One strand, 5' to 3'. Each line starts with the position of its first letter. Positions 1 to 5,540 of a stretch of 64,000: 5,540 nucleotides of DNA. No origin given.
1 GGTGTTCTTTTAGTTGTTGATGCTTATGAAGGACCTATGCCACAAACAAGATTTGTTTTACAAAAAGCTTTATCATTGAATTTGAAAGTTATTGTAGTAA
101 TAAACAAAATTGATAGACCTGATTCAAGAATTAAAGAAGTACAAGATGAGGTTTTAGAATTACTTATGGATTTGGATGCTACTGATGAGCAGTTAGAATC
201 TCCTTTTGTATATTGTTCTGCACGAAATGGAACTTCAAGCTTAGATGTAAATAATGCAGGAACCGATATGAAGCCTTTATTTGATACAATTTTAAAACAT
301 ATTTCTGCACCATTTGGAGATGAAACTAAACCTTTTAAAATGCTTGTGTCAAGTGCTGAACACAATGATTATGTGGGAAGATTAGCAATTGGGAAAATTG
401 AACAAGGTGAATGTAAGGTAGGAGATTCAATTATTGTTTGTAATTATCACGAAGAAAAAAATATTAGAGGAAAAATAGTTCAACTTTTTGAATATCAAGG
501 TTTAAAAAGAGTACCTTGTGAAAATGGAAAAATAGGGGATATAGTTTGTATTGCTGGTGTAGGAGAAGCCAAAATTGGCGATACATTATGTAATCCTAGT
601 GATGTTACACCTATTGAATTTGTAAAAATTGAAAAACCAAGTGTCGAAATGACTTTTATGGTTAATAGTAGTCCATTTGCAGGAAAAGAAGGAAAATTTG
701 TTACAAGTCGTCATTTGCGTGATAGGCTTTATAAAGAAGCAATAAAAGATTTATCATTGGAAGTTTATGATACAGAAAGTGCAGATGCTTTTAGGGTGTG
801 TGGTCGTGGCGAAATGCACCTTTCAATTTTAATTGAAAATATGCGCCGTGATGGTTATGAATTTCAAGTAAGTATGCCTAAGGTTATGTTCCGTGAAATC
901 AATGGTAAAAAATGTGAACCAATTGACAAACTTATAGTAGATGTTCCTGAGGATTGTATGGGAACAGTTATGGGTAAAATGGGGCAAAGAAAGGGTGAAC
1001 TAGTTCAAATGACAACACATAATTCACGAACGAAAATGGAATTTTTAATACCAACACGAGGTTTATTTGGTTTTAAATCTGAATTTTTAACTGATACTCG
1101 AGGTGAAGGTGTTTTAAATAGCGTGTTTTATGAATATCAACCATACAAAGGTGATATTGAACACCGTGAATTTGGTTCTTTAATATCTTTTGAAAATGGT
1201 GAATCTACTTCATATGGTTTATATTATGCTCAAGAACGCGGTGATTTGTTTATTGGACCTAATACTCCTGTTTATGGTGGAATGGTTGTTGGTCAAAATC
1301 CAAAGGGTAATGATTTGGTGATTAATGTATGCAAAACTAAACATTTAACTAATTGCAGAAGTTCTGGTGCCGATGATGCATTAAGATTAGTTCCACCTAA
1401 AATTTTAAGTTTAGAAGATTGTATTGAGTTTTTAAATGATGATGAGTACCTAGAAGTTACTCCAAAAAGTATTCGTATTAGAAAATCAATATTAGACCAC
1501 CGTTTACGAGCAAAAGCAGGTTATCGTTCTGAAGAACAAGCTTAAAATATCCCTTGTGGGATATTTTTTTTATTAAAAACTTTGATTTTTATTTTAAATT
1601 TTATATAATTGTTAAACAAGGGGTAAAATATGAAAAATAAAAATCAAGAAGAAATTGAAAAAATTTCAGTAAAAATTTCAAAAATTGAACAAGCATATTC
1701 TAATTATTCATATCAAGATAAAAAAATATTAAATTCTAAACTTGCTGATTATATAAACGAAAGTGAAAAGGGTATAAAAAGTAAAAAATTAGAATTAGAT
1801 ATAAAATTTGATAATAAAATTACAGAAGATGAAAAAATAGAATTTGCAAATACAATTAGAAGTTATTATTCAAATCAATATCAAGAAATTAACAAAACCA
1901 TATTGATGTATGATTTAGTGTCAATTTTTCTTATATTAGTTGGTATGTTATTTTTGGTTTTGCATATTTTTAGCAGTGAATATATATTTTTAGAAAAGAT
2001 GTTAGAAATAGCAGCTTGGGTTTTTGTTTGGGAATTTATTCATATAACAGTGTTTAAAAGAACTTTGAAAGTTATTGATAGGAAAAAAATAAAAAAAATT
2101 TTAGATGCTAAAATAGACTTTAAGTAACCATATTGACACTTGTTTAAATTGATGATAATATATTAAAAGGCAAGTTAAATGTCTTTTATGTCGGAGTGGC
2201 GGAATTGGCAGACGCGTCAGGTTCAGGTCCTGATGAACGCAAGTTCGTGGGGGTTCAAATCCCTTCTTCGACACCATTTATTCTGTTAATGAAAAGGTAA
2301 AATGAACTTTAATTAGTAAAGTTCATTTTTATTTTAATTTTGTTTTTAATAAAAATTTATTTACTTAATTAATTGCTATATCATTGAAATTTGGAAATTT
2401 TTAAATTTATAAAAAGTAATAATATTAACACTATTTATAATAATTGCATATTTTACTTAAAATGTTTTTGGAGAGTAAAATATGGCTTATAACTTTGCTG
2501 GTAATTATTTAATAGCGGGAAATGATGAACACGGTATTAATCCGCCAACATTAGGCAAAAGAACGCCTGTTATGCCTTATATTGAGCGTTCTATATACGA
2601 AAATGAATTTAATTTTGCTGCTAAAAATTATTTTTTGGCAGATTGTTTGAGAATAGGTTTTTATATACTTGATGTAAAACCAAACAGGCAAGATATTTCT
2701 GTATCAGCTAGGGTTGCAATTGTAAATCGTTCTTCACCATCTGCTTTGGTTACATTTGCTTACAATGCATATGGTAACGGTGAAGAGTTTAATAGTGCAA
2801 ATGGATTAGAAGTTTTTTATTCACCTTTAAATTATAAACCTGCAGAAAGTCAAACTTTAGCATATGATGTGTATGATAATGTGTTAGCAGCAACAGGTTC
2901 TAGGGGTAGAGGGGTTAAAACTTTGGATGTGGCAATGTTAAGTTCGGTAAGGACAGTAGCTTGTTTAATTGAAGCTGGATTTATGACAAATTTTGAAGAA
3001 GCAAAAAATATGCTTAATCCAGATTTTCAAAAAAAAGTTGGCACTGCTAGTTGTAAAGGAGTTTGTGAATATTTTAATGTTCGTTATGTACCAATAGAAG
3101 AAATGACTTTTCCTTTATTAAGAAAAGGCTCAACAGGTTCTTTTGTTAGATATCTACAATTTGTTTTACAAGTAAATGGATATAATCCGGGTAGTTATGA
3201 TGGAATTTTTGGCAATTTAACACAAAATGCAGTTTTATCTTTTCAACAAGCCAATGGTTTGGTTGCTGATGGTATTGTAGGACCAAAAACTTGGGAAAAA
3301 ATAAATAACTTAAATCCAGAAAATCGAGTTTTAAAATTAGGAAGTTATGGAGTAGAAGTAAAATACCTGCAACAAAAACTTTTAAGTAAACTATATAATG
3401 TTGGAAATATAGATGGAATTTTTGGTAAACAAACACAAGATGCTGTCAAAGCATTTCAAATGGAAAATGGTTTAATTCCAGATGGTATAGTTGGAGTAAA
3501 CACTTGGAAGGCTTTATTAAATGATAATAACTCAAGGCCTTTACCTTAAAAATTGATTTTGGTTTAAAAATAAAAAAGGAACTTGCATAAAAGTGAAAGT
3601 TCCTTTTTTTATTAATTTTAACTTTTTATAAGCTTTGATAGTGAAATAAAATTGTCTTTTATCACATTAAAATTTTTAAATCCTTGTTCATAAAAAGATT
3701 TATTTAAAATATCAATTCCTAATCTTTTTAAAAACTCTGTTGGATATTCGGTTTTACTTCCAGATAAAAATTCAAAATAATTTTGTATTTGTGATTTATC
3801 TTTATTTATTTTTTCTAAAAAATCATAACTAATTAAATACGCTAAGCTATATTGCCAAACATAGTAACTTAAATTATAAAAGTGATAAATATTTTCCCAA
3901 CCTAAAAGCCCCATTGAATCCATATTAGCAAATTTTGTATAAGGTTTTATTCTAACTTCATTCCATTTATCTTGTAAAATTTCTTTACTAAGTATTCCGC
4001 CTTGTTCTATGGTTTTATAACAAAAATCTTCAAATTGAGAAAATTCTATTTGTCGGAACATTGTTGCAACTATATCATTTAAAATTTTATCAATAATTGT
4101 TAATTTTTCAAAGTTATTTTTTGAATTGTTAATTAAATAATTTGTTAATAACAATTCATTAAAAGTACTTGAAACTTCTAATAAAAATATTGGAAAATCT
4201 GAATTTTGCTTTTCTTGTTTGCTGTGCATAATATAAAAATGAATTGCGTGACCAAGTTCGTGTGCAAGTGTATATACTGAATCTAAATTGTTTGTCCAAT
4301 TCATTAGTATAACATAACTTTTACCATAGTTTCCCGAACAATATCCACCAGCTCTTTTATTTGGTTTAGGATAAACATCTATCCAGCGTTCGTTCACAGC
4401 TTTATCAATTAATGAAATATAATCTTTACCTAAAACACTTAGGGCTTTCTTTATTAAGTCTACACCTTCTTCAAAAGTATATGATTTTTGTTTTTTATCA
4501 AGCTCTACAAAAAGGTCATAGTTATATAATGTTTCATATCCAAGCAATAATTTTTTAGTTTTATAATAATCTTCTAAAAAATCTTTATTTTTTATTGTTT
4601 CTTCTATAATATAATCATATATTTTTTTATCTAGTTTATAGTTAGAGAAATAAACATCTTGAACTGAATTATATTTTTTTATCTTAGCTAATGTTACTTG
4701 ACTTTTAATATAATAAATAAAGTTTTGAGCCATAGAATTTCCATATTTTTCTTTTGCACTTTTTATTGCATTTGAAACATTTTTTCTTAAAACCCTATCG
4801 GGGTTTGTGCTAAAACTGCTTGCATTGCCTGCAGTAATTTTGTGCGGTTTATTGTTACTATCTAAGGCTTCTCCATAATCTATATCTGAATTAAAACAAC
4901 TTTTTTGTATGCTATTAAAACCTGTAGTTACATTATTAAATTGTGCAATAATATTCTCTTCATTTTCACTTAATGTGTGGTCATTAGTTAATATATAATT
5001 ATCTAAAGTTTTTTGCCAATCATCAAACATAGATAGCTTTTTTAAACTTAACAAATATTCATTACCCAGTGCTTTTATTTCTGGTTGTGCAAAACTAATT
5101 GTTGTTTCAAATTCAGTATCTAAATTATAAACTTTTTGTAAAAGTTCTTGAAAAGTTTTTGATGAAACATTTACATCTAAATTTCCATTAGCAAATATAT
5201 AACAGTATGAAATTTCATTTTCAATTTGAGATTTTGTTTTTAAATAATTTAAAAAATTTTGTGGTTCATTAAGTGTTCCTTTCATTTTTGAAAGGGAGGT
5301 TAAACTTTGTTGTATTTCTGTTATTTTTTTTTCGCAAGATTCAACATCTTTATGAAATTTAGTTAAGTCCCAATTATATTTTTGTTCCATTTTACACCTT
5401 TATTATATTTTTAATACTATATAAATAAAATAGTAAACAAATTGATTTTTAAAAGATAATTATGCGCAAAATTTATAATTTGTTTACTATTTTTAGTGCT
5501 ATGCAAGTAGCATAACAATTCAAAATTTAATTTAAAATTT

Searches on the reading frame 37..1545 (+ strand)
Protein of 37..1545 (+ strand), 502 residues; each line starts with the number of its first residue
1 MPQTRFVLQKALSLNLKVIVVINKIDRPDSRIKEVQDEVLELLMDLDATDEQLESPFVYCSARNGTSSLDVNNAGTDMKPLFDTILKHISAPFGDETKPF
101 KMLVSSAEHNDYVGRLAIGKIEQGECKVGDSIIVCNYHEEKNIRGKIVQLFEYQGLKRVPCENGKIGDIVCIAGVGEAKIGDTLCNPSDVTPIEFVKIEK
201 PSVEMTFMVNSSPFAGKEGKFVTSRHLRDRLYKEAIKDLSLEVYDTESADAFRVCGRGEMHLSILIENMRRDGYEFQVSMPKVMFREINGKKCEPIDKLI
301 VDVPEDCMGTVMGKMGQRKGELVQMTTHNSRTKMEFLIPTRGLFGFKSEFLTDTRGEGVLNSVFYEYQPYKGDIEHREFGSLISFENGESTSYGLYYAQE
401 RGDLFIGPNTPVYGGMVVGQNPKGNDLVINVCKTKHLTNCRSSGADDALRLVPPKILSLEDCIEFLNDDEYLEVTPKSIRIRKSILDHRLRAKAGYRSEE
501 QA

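Call 96: search_protein_families(library=pfam, proteins=[window:37-1545:+], max_evalue=0.001)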
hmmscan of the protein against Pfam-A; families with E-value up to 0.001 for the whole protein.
window:37-1545:+ (502 aa): 6 families
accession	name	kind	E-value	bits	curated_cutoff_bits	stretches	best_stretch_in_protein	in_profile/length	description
PF21018.2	BipA_C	-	7.4e-44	148.4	23.8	1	380-487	2-109/110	TypA/BipA C-terminal domain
PF00679.30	EFG_C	-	1.1e-23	83.5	27.9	1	292-376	2-87/89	Elongation factor G C-terminus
PF00009.33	GTP_EFTU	-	4.2e-12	46.5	26.5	1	1-89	107-186/188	Elongation factor Tu GTP binding domain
PF03144.31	GTP_EFTU_D2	-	1.1e-11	45.4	30.3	1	114-185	1-73/73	Elongation factor Tu domain 2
PF22042.2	EF-G_D2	-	4.7e-07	30.3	27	1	99-186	1-83/84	Elongation factor G domain 2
PF14492.12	EFG_III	-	0.00082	19.8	27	0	226-276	20-71/75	Elongation Factor G, domain III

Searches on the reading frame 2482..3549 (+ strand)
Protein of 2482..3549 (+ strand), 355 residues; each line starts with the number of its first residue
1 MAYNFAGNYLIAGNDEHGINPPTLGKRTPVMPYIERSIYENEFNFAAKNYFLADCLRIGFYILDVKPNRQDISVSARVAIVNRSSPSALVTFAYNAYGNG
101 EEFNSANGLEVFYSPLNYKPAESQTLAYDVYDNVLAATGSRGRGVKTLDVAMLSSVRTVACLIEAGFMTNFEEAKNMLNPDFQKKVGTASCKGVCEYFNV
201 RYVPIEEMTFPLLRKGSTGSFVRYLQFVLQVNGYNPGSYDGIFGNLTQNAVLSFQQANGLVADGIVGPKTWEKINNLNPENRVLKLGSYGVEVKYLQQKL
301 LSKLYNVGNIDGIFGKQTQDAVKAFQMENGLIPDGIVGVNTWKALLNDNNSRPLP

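Call 96: search_protein_families(library=pfam, proteins=[window:2482-3549:+], max_evalue=0.001)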
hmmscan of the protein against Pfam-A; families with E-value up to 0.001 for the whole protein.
window:2482-3549:+ (355 aa): 3 families
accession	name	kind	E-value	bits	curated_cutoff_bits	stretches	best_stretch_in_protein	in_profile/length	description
PF01471.23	PG_binding_1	-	2.7e-37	127.2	23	2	290-345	2-57/57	Putative peptidoglycan binding domain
PF01520.23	Amidase_3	-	1.1e-20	74.8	27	1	37-195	19-173/174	N-acetylmuramoyl-L-alanine amidase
PF09374.15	PG_binding_3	-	1.3e-10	41.7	24.6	0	297-324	6-33/76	Predicted Peptidoglycan domain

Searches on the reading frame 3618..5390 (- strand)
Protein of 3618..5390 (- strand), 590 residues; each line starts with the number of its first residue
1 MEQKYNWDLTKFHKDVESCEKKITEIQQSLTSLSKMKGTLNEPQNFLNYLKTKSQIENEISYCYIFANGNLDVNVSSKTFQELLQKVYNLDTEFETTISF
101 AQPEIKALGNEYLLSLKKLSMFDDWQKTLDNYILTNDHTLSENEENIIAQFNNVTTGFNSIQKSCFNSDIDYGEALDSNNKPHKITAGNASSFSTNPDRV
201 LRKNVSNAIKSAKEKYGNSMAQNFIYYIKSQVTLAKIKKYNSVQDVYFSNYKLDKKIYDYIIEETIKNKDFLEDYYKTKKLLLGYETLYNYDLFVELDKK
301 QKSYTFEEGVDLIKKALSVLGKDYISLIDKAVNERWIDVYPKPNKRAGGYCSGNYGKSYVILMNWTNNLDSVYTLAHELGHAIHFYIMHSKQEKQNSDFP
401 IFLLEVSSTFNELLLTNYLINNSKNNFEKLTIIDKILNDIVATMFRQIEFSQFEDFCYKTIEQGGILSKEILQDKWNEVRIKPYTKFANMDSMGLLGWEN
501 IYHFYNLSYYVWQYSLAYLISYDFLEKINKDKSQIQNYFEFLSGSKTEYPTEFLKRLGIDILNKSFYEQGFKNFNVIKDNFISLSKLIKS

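Call 96: search_protein_families(library=pfam, proteins=[window:3618-5390:-], max_evalue=0.001)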
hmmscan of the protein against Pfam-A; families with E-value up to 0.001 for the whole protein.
window:3618-5390:- (590 aa): 2 families
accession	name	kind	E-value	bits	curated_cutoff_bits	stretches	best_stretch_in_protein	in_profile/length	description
PF01432.26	Peptidase_M3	-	3.6e-51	175.4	27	1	195-571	4-455/457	Peptidase family M3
PF08439.15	Peptidase_M3_N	-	1.1e-05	25.9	25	1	104-171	1-69/70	Oligopeptidase F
